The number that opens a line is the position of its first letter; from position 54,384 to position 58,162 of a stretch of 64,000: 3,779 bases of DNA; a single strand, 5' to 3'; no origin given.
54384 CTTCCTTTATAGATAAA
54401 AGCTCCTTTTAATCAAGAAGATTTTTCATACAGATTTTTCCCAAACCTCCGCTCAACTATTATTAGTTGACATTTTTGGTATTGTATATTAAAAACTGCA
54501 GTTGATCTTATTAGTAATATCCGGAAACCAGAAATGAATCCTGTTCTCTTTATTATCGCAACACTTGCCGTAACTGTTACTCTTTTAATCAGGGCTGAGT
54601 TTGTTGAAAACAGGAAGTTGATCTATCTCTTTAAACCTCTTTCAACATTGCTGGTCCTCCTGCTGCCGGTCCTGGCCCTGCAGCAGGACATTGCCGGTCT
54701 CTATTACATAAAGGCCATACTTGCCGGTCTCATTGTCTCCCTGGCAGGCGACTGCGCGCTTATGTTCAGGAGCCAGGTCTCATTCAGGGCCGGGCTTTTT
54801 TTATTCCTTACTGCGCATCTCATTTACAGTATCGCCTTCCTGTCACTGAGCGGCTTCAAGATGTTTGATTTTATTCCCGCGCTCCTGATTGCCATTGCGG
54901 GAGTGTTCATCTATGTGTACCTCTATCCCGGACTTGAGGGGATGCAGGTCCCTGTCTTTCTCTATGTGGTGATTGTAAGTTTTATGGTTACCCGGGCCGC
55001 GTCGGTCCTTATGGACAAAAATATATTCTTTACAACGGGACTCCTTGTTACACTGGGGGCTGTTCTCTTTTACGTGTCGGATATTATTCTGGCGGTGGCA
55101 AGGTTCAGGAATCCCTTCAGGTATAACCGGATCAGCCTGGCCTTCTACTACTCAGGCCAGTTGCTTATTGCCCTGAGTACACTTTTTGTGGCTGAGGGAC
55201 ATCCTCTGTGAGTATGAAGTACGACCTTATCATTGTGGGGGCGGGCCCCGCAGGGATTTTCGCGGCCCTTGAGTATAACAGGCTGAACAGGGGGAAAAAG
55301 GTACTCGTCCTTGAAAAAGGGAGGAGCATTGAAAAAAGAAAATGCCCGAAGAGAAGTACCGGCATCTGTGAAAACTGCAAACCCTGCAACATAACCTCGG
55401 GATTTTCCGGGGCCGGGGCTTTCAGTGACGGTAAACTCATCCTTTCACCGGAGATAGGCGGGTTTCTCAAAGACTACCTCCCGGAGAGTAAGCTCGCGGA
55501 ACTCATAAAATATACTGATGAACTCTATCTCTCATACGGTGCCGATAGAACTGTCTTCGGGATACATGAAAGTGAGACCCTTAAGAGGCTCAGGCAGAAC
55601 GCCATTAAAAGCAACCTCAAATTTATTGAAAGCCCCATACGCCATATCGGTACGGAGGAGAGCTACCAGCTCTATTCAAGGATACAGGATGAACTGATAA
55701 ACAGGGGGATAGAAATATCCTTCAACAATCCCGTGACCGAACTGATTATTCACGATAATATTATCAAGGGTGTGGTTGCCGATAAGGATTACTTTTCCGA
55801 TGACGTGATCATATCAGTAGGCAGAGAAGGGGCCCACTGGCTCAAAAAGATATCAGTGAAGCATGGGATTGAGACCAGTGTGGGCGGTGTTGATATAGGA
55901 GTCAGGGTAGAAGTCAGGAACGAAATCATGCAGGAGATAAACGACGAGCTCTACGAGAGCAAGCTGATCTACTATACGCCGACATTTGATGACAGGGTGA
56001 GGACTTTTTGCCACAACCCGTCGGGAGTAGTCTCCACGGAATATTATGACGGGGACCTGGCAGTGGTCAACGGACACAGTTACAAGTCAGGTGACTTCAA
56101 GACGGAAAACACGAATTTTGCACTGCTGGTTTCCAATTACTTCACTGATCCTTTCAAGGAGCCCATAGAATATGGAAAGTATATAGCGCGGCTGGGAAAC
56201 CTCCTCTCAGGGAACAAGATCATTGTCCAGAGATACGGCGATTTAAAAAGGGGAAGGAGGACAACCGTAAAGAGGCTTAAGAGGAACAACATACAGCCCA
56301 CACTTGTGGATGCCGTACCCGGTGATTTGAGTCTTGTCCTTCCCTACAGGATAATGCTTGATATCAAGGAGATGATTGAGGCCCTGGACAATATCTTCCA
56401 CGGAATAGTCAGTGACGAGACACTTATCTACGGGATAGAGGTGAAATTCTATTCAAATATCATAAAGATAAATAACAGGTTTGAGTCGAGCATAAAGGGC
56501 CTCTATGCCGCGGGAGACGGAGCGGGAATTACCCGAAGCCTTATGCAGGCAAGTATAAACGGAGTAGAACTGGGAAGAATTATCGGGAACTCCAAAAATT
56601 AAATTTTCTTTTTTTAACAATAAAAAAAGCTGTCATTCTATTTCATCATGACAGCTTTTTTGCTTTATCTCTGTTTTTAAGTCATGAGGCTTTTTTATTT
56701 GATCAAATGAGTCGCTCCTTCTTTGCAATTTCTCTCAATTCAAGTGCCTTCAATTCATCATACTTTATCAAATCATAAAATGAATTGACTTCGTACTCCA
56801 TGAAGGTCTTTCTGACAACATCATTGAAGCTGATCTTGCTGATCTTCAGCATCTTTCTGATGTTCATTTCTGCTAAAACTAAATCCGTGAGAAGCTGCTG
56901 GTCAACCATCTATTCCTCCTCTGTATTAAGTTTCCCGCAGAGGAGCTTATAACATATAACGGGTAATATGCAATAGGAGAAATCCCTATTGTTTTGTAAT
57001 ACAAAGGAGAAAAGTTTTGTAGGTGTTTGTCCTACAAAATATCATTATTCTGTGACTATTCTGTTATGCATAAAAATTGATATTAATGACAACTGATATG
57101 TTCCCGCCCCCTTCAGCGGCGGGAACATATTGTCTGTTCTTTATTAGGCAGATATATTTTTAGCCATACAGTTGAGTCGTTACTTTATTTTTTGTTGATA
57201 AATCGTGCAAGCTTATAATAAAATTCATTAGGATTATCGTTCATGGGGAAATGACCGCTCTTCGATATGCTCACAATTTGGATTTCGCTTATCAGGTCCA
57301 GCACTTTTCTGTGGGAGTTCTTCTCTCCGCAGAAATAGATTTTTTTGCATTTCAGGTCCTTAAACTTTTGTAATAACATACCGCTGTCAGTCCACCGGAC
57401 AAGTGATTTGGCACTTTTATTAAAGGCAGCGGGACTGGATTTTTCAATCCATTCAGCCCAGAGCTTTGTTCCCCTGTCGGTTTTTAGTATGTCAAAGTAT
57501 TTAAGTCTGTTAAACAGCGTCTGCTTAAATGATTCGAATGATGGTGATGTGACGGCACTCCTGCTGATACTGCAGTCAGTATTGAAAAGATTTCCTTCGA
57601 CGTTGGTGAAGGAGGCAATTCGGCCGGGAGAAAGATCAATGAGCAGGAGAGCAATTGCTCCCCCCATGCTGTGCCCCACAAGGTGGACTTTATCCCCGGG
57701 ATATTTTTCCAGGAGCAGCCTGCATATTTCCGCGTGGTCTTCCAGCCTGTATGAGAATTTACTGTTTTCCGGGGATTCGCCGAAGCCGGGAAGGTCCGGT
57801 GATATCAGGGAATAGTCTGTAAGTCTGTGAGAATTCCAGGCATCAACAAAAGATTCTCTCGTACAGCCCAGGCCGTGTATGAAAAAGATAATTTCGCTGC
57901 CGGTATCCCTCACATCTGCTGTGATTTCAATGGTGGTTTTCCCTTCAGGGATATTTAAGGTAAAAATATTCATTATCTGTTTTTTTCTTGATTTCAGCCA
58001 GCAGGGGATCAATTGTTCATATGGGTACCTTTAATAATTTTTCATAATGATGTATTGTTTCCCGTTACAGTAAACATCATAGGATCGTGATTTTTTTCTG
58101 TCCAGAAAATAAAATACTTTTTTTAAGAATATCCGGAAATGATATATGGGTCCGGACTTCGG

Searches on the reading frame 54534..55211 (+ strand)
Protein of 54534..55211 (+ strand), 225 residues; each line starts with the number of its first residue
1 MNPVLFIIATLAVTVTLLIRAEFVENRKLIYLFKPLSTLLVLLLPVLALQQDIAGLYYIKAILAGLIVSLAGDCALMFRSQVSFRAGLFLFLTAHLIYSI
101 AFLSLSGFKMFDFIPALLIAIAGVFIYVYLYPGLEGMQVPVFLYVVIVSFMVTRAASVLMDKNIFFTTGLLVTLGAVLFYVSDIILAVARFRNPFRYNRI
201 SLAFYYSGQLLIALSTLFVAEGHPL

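Call 3: search_protein_families(library=pfam, proteins=[window:54534-55211:+], max_evalue=0.1)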
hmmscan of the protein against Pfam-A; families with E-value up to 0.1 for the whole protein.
window:54534-55211:+ (225 aa): 1 family
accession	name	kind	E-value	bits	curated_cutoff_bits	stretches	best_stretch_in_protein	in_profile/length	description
PF07947.19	YhhN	-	2.2e-36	125.7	25.6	1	31-215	3-181/182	YhhN family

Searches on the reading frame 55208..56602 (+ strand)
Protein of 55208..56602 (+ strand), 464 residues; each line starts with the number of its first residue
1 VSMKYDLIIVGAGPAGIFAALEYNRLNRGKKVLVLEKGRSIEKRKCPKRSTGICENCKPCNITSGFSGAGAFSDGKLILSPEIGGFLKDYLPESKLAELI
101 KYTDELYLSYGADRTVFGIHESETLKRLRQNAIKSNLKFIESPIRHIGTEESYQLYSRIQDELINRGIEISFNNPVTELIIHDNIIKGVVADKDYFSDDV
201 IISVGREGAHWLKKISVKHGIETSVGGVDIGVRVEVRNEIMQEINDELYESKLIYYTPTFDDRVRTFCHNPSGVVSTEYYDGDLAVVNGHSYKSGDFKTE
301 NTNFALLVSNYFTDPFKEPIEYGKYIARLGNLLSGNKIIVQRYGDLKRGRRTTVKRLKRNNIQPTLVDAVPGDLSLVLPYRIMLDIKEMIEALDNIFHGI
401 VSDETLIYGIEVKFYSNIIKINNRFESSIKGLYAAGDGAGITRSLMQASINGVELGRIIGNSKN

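Call 3: search_protein_families(library=pfam, proteins=[window:55208-56602:+], max_evalue=0.1)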
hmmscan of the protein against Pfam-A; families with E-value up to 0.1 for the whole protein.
window:55208-56602:+ (464 aa): 14 families
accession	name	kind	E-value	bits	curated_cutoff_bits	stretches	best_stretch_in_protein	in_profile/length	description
PF07992.20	Pyr_redox_2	-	1.5e-12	48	26.1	1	5-48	1-42/291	Pyridine nucleotide-disulphide oxidoreductase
PF21688.3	FAD-depend_C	-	1.9e-08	35.2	27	1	230-412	4-195/197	FAD-dependent protein, C-terminal domain-like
PF00890.30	FAD_binding_2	-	4.9e-08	33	20.4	1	6-40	1-33/414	FAD binding domain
PF01266.30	DAO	-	4.5e-07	30.1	27.9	1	6-56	1-48/353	FAD dependent oxidoreductase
PF03486.20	HI0933_like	-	7.2e-07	29.3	50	1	6-43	2-37/244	HI0933-like protein Rossmann domain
PF13738.12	Pyr_redox_3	-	6.5e-06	26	30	1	8-40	1-32/305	Pyridine nucleotide-disulphide oxidoreductase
PF13450.12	NAD_binding_8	-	0.00014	22.5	21.9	1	9-40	1-30/68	NAD(P)-binding Rossmann-like domain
PF12831.13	FAD_oxidored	-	0.00024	21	27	1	6-39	1-32/416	FAD dependent oxidoreductase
PF01134.28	GIDA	-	0.00031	20.4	22.1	0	6-46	1-40/391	Glucose inhibited division protein A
PF01946.23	Thi4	-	0.0042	16.8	26.2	1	3-38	16-50/235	Thi4 family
PF00070.33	Pyr_redox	-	0.0083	17.1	22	0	7-47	2-39/82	Pyridine nucleotide-disulphide oxidoreductase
PF01494.25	FAD_binding_3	-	0.018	14.8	22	1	5-40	2-35/349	FAD binding domain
PF05246.16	DUF735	-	0.022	15.2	23.4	1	126-218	65-148/211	Protein of unknown function (DUF735)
PF05834.18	Lycopene_cycl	-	0.028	13.9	23.4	1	6-41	1-36/380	Lycopene cyclase protein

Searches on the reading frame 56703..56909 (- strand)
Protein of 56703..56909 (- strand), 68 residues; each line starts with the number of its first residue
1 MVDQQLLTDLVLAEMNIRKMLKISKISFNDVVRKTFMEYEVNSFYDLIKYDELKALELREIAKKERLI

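Call 3: search_protein_families(library=pfam, proteins=[window:56703-56909:-], max_evalue=0.1)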
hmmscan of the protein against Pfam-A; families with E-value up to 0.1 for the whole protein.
window:56703-56909:- (68 aa): 1 family
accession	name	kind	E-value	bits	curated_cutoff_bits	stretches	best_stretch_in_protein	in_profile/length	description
PF01978.25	TrmB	-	0.081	13.2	25.6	0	36-66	6-36/68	Sugar-specific transcriptional regulator TrmB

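Call 4: search_protein_families(library=ncbifam, proteins=[window:56703-56909:-], max_evalue=0.1)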
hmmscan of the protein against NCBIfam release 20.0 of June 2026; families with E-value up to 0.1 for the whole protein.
window:56703-56909:- (68 aa): 0 families

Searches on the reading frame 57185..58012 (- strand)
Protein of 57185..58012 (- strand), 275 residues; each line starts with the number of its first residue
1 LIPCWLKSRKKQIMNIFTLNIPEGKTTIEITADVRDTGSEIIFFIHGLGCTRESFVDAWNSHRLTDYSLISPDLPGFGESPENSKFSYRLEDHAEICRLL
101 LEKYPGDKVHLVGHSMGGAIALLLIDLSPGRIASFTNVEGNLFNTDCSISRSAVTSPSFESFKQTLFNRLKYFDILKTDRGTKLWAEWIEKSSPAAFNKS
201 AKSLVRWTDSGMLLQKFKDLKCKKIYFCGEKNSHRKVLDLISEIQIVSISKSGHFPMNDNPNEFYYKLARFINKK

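Call 3: search_protein_families(library=pfam, proteins=[window:57185-58012:-], max_evalue=0.1)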
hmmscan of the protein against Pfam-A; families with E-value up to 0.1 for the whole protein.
window:57185-58012:- (275 aa): 11 families
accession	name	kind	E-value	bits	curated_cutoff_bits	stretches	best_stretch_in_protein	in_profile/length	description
PF00561.26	Abhydrolase_1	-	3.5e-20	73.1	25.8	1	42-144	3-103/245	alpha/beta hydrolase fold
PF12697.13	Abhydrolase_6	-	5.3e-18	66.9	26.3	1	42-264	1-214/217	Alpha/beta hydrolase family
PF12146.15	Hydrolase_4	-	5.7e-11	42.6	27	1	40-133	5-102/239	Serine aminopeptidase, S33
PF01764.32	Lipase_3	-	4.1e-06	27.2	22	1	31-124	14-80/140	Lipase (class 3)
PF02230.22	Abhydrolase_2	-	0.001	19.4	23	0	35-73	10-49/217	Phospholipase/Carboxylesterase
PF07819.20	PGAP1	-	0.0018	18.5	24.3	1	104-126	88-110/233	PGAP1-like alpha/beta domain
PF24708.1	Lip_C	-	0.0039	16.4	27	1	103-123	98-118/380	Lipase-like, C-terminal domain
PF00756.26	Esterase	-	0.023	14.9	22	1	94-130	100-138/251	Putative esterase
PF05990.18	DUF900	-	0.024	14.5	20.5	0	87-122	74-109/232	Alpha/beta hydrolase of unknown function (DUF900)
PF06028.17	DUF915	-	0.035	13.9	22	0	98-121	94-117/255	Alpha/beta hydrolase of unknown function (DUF915)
PF00975.26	Thioesterase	-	0.043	14.5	26.4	1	51-122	12-81/226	Thioesterase domain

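Call 4: search_protein_families(library=ncbifam, proteins=[window:57185-58012:-], max_evalue=0.1)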
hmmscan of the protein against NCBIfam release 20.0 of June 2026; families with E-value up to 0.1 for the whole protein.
window:57185-58012:- (275 aa): 31 families (the best 25 are shown)
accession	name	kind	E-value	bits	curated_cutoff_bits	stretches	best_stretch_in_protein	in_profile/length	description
TIGR03695.1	menH_SHCHC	equivalog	3.9e-16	59.2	208.55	2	40-131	3-95/252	2-succinyl-6-hydroxy-2,4-cyclohexadiene-1-carboxylate synthase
NF011457.0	PRK14875.1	equivalog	1.8e-15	56.8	307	1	38-136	131-227/372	acetoin dehydrogenase dihydrolipoyllysine-residue acetyltransferase subunit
NF008340.0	PRK11126.1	equivalog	1e-14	54.4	261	2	33-124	8-95/255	2-succinyl-6-hydroxy-2,4-cyclohexadiene-1-carboxylate synthase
NF058580.1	lipase_V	equivalog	5.2e-14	52.5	300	1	28-124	13-107/230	EstV family lipase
NF051488.1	bifunc_PcaDC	exception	1.6e-12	47.2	390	1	37-274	11-252/375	bifunctional 3-oxoadipate enol-lactonase/4-carboxymuconolactone decarboxylase PcaDC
TIGR02427.1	protocat_pcaD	equivalog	4.2e-12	46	255.85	1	32-134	6-106/251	3-oxoadipate enol-lactonase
NF050089.1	i_nPHAscl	equivalog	4.5e-12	45.6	300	1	34-132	13-109/288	intracellular short-chain-length polyhydroxyalkanoate depolymerase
NF002938.0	PRK03592.1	equivalog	4.3e-09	36.1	241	1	40-144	31-133/298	haloalkane dehalogenase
TIGR03056.1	bchO_mg_che_rel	equivalog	4.5e-09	35.7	172.55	1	34-131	20-119/278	alpha/beta fold hydrolase BchO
TIGR03611.1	RutD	equivalog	2e-07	30.7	238.5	1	36-140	10-113/258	pyrimidine utilization protein D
NF004514.1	PRK05855.1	equivalog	2e-07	30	455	1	34-196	17-185/578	SDR family oxidoreductase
NF007954.0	PRK10673.1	equivalog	6.4e-07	28.9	399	1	39-136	16-110/255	esterase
TIGR01738.1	bioH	equivalog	1.8e-06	27.8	206.95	1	39-137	4-95/245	pimeloyl-ACP methyl ester esterase BioH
NF002043.0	PRK00870.1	subfamily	4.5e-06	26.3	265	1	68-147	75-155/302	haloalkane dehalogenase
NF052610.1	macro_16_ester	equivalog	7.7e-06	25.5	420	1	82-146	69-133/281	alpha/beta fold macrolide esterase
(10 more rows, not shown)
